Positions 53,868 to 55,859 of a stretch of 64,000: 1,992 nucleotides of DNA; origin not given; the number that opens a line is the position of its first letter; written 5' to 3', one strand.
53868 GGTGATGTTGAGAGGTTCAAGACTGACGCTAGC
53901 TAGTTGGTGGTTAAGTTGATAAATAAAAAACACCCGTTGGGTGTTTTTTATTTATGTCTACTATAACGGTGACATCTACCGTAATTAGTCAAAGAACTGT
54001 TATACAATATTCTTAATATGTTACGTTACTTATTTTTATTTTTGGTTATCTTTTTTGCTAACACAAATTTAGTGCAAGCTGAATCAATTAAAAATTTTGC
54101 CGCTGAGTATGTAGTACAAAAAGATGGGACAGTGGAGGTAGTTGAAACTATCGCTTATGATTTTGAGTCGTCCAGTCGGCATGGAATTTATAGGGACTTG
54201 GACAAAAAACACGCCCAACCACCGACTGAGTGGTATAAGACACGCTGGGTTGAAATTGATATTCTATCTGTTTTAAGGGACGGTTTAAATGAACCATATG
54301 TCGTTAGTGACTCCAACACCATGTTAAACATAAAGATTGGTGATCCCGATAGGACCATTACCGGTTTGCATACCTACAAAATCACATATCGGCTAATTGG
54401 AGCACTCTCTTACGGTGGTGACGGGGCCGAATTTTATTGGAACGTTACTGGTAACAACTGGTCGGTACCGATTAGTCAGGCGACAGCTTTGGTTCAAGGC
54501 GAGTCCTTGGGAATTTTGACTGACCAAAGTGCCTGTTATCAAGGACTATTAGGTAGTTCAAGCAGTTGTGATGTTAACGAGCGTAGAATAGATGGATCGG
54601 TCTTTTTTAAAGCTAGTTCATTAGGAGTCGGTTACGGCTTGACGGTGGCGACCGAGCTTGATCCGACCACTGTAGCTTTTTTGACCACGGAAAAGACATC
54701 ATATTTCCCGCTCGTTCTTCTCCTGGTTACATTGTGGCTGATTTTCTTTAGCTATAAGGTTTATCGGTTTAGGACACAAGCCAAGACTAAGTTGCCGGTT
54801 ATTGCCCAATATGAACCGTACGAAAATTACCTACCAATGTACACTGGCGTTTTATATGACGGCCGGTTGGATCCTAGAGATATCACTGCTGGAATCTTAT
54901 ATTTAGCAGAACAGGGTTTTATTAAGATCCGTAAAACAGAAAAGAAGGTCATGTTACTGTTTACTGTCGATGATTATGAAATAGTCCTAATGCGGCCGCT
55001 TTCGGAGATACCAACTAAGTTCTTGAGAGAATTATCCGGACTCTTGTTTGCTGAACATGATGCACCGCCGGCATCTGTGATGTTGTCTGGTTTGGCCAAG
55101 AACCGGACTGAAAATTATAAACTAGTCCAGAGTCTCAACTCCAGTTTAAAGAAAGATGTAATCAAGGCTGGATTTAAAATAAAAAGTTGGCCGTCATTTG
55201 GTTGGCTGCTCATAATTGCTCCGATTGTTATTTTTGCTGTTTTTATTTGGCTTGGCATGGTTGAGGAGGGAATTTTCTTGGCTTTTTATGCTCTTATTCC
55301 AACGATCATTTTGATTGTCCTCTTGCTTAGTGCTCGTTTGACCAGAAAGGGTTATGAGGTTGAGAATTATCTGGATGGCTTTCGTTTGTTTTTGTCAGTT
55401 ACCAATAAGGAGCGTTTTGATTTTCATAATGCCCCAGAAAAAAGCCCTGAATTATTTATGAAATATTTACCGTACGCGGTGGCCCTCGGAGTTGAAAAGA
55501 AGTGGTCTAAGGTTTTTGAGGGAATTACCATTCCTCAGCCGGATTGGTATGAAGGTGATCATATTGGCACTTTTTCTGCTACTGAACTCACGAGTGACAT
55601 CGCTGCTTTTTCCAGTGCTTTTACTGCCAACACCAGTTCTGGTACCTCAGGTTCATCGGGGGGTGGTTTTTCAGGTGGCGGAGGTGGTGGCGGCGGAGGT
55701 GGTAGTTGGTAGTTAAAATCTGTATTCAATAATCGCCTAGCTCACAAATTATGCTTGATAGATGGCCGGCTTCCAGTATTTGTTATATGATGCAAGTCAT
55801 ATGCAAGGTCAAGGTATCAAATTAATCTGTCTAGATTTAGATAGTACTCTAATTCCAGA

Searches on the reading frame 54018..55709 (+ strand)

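Call 59: search_protein_families(library=pfam, proteins=[window:54018-55709:+], max_evalue=0.00001)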
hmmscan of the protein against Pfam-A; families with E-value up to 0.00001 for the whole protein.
window:54018-55709:+ (564 aa): 2 families
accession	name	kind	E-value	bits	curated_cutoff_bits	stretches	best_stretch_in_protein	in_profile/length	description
PF20990.2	DUF2207_C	-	1e-31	110.9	33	1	263-500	2-247/247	Predicted membrane protein (DUF2207) C-terminal domain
PF09972.14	DUF2207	-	1.9e-27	97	24.4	1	23-210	1-168/172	Predicted membrane protein (DUF2207) N-terminal domain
